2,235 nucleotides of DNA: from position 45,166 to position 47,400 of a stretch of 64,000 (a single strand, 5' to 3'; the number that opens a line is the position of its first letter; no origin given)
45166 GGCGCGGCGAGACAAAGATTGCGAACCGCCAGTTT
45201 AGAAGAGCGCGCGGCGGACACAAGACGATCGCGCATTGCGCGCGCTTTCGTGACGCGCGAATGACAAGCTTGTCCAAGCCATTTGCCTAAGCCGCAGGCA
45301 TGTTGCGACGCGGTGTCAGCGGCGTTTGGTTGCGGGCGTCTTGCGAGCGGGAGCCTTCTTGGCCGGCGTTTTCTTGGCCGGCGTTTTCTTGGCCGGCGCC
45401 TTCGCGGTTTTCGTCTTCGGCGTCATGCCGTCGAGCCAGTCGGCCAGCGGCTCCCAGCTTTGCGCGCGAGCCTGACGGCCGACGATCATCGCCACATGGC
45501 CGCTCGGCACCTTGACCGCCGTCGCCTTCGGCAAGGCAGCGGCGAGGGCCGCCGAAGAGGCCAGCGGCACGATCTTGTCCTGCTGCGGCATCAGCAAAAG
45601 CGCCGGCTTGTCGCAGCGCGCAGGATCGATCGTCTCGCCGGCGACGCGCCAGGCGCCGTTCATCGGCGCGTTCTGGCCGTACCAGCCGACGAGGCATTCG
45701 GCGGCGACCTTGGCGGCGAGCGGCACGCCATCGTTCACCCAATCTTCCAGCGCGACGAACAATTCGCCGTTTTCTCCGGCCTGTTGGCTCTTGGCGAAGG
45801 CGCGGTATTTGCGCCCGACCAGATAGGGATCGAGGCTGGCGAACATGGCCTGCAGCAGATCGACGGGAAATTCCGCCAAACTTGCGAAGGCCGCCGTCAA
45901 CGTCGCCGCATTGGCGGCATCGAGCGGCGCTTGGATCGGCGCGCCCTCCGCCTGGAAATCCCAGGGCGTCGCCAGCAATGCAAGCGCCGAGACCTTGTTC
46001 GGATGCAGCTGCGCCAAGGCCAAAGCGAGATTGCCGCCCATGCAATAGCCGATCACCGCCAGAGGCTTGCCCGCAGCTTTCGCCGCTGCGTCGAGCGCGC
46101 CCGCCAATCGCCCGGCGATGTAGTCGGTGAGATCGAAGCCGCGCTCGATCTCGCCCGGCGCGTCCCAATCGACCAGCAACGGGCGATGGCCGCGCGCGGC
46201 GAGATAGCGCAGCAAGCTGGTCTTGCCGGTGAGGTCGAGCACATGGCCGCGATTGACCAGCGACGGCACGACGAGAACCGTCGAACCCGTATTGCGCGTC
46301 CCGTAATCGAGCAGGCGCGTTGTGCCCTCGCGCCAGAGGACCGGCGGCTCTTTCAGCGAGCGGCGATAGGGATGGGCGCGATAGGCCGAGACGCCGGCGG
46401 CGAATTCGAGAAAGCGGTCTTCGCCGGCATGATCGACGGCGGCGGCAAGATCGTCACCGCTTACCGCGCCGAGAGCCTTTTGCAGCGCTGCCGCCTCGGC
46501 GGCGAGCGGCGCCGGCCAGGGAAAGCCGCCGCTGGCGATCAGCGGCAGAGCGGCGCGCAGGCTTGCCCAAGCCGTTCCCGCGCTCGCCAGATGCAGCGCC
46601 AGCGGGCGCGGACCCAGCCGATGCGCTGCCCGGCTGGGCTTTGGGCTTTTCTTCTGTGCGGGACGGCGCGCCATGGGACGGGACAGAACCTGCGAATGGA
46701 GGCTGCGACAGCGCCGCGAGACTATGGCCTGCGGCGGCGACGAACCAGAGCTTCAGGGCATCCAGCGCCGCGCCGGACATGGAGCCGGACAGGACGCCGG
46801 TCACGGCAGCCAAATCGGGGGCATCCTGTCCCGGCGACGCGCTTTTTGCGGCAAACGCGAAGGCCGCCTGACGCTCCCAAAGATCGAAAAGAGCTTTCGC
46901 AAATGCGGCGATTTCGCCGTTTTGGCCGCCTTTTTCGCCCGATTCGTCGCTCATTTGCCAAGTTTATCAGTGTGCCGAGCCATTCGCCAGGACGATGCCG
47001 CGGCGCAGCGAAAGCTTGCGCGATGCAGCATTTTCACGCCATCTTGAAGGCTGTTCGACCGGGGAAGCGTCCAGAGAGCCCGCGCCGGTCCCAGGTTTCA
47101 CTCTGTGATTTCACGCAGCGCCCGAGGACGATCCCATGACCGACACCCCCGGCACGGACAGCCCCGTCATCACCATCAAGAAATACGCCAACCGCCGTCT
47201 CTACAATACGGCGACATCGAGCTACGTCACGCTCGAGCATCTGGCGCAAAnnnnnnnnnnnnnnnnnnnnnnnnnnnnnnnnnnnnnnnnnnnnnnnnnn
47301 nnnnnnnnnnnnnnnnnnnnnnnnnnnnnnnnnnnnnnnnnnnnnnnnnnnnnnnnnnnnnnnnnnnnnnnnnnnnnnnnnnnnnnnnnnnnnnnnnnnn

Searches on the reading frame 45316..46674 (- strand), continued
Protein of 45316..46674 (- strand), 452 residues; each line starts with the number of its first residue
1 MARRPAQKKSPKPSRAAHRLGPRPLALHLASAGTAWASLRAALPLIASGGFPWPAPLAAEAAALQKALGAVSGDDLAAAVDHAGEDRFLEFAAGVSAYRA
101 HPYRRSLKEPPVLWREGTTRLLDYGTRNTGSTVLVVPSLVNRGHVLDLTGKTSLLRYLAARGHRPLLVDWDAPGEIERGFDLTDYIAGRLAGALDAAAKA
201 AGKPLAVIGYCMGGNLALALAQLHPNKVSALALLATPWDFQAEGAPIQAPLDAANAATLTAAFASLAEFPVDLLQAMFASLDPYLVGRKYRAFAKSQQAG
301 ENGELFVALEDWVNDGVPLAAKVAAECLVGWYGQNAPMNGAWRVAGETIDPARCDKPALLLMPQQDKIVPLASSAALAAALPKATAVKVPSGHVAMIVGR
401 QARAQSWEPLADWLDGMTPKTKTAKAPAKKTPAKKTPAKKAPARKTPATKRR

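Call 39: search_dna_similar(query=window:45316-46674:-, collection=plasmids, mode=protein, max_rows=25, max_evalue=1e-40)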
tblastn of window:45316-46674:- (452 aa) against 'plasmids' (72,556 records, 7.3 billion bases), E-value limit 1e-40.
Records with a match: 7; places in all: 7; records where one place covers at least 80% of the query: 7.
Best place of each record, by identity: <60% 7.
By first word of the organism name: Azospirillum 7.
By predicted mobility (MOB-suite, as given by PLSDB): non-mobilizable 7.
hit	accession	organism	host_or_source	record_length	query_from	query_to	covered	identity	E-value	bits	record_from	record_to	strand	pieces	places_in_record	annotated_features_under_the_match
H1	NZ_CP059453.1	Azospirillum brasilense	Prokaryotes,soil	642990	11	415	90%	48.8%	1e-81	281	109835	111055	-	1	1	alpha/beta fold hydrolase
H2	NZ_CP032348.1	Azospirillum brasilense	soil sample,Agricultural field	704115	13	415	89%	48.9%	4e-83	286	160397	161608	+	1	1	alpha/beta fold hydrolase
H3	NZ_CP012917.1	Azospirillum brasilense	Digitaria eriantha,microbe,root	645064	13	415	89%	48.6%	2e-88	301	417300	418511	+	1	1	alpha/beta fold hydrolase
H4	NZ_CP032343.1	Azospirillum brasilense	soil sample,Agricultural field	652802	13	415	89%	48.6%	2e-88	301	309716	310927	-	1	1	alpha/beta fold hydrolase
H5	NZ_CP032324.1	Azospirillum argentinense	soil sample,Agricultural field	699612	13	415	89%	48.6%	4e-88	300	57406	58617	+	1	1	alpha/beta fold hydrolase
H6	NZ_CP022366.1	Azospirillum sp. TSH58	single cell,paddy soils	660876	13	415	89%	48.4%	3e-83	286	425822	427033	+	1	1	alpha/beta fold hydrolase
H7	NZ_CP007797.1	Azospirillum argentinense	Triticum aestivum L.,Root,wheat ...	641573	13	415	89%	47.9%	4e-88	300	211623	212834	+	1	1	alpha/beta fold hydrolase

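Call 40: get_annotated_region(hit=H3, flank=3000)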
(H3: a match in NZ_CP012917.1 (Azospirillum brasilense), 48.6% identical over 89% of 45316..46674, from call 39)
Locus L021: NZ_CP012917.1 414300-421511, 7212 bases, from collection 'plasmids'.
description: Azospirillum brasilense strain Sp 7 plasmid ABSP7_p3, complete sequence
organism: Azospirillum brasilense (NCBI taxid 192)
taxonomy: Bacteria; Pseudomonadota; Alphaproteobacteria; Rhodospirillales; Azospirillaceae; Azospirillum; Azospirillum brasilense
host: -; source: Digitaria eriantha,microbe,root; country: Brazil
typing (MOB-suite, as given by PLSDB): non-mobilizable
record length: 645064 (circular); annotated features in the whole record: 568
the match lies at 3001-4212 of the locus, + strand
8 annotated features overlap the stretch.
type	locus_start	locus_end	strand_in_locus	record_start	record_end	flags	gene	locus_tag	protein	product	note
CDS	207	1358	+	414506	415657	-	-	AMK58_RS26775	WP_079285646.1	glutathionylspermidine synthase family protein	-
CDS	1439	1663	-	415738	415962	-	-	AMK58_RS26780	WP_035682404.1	hypothetical protein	-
CDS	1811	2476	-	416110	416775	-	phaR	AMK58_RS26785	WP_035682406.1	polyhydroxyalkanoate synthesis repressor PhaR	GO:0006355 - regulation of DNA-templated transcription [Evidence IEA]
CDS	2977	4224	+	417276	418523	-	-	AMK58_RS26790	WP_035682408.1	alpha/beta fold hydrolase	-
CDS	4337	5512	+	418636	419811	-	-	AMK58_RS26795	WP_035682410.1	acetyl-CoA C-acetyltransferase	-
CDS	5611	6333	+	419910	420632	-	phbB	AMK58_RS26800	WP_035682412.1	acetoacetyl-CoA reductase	GO:0042619 - poly-hydroxybutyrate biosynthetic process [Evidence IEA]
CDS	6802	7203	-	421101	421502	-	-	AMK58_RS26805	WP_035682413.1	hypothetical protein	-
CDS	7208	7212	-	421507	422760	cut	-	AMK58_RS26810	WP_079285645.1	MFS transporter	GO:0055085 - transmembrane transport [Evidence IEA]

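Call 43: search_protein_families(library=pfam, proteins=[L021:2679-3203:+, L020:1555-2037:+, L019:2730-3335:+], max_evalue=10)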
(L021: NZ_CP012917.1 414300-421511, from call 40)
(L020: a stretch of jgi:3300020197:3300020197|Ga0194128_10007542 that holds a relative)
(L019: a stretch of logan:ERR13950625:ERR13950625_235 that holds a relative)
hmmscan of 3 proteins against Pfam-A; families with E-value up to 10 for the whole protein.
L021:2679-3203:+ (175 aa): 0 families

L020:1555-2037:+ (161 aa): 2 families
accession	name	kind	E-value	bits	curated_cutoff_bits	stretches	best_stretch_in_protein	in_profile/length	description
PF05644.16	Miff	-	0.11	12.7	23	1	94-149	208-266/291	Mitochondrial and peroxisomal fission factor Mff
PF12761.13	End3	-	0.2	12.3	25.2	1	121-156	11-48/115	Actin cytoskeleton-regulatory complex protein END3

L019:2730-3335:+ (202 aa): 0 families

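Call 44: search_protein_families(library=ncbifam, proteins=[L021:2679-3203:+, L020:1555-2037:+, L019:2730-3335:+], max_evalue=10)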
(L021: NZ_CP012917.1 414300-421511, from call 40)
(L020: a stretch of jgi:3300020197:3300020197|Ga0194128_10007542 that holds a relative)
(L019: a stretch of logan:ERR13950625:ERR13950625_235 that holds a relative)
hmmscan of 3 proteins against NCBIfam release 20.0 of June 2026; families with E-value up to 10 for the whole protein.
L021:2679-3203:+ (175 aa): 0 families

L020:1555-2037:+ (161 aa): 1 family
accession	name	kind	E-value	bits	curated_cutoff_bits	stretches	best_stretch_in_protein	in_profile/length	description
NF009925.1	PRK13386.1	equivalog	0.14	11.4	192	1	59-128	45-113/228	flagellar assembly protein FliH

L019:2730-3335:+ (202 aa): 0 families

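Call 77: predict_structure(alignment_id=A5)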
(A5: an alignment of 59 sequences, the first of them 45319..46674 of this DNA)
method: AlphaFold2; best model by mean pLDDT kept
length: 452 residues; sequences in the alignment: 59
mean_pLDDT: 90.5   pTM: 0.87
mean pLDDT of the five models: 90.5, 88.8, 88.4, 88.0, 87.7
residues with pLDDT >= 90: 348; 70-90: 67; 50-70: 30; < 50: 7
segments of 3 or more residues with pLDDT < 50: 1-5
pLDDT, mean of each block of 10 residues (from residue 1): 48 78 91 91 90 93 89 90 95 95 94 97 87 96 93 96 97 95 96 98 98 98 98 97 83 93 94 91 92 86 94 93 95 93 97 98 95 97 98 96 98 93 74 61 59 53
secondary structure, 60 per line:
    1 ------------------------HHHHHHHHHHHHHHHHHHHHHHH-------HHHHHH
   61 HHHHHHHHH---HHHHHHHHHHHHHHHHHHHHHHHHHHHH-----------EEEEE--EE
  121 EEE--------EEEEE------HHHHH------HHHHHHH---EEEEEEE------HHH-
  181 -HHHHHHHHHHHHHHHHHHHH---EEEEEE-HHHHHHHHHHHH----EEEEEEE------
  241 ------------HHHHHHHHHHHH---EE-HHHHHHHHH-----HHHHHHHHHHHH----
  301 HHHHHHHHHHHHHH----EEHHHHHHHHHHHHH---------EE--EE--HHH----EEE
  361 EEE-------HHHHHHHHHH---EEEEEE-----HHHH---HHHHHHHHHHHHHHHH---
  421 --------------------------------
elements in order: H25-47 H55-69 H73-100 E112-116 E119-123 E132-136 H143-147 H154-160 E164-170 H182-201 E205-210 H212-223 E228-234 H253-264 H271-279 H285-296 H301-314 H321-333 E358-363 H371-380 E384-389 H395-398 H402-417

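Call 79: fold_search(model_id=the predicted structure, library=pdb)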
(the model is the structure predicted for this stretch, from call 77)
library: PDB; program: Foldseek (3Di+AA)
matches with E <= 10: 1749; with E <= 0.001: 1445
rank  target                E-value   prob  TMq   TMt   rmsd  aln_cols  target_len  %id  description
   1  9knk_A                8.1e-18  1.00  0.56  0.47   9.6       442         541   19  Crystal structure of full-length PHA synthase (PhaC) from Aeromonas caviae (released 2025-05-21)
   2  9knl_B                9.6e-18  1.00  0.56  0.49   9.5       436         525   19  Crystal structure of triethylene glycol-bound full-length PHA synthase (PhaC) from Aeromonas caviae (released 2025-05-21)
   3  9knj_C                1.3e-17  1.00  0.57  0.49   9.4       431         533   19  Crystal structure of glycerol-bound full-length PHA synthase (PhaC) from Aeromonas caviae (released 2025-05-21)
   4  9knl_A                1.6e-17  1.00  0.56  0.47   9.7       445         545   18  Crystal structure of triethylene glycol-bound full-length PHA synthase (PhaC) from Aeromonas caviae (released 2025-05-21)
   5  9knj_B                2.5e-17  1.00  0.58  0.49   8.8       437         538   19  Crystal structure of glycerol-bound full-length PHA synthase (PhaC) from Aeromonas caviae (released 2025-05-21)
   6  9knk_C                2.5e-17  1.00  0.56  0.49  10.8       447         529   19  Crystal structure of full-length PHA synthase (PhaC) from Aeromonas caviae (released 2025-05-21)
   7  9knj_A                3.4e-17  1.00  0.58  0.48  10.2       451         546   19  Crystal structure of glycerol-bound full-length PHA synthase (PhaC) from Aeromonas caviae (released 2025-05-21)
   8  9knk_B                1.4e-16  1.00  0.56  0.48   9.2       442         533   19  Crystal structure of full-length PHA synthase (PhaC) from Aeromonas caviae (released 2025-05-21)
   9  9knl_C                2.9e-16  1.00  0.56  0.51   9.0       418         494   19  Crystal structure of triethylene glycol-bound full-length PHA synthase (PhaC) from Aeromonas caviae (released 2025-05-21)
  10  5hz2                  2.4e-15  1.00  0.53  0.61   6.9       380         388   23  Crystal structure of PhaC1 from Ralstonia eutropha (released 2016-12-07)
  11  5xav_A                3.1e-15  1.00  0.52  0.62   5.7       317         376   23  Structure of PhaC from Chromobacterium sp. USM2 (released 2017-07-26)
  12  6k3c_A                3.1e-15  1.00  0.56  0.65   6.0       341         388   23  Crystal structure of class I PHA synthase (PhaC) mutant from Chromobacterium sp. USM2 bound to Coenzyme A. (released 2020-04-29)
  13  5xav_B                2.0e-14  1.00  0.53  0.62   5.3       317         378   23  Structure of PhaC from Chromobacterium sp. USM2 (released 2017-07-26)
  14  5t6o                  2.5e-14  1.00  0.51  0.60   7.1       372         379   22  Structure of the catalytic domain of the class I polyhydroxybutyrate synthase from Cupriavidus necator (released 2016-10-26)
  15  3qit_A                7.4e-13  1.00  0.39  0.58   8.4       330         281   18  Thioesterase Domain From Curacin Biosynthetic Pathway (released 2011-03-09)
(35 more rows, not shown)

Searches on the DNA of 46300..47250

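Call 74: search_rna_families(source=window, start=46300, end=47250, threshold=evalue, max_evalue=1)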
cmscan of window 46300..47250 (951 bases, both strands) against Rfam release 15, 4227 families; matches with E-value up to 1: 0.
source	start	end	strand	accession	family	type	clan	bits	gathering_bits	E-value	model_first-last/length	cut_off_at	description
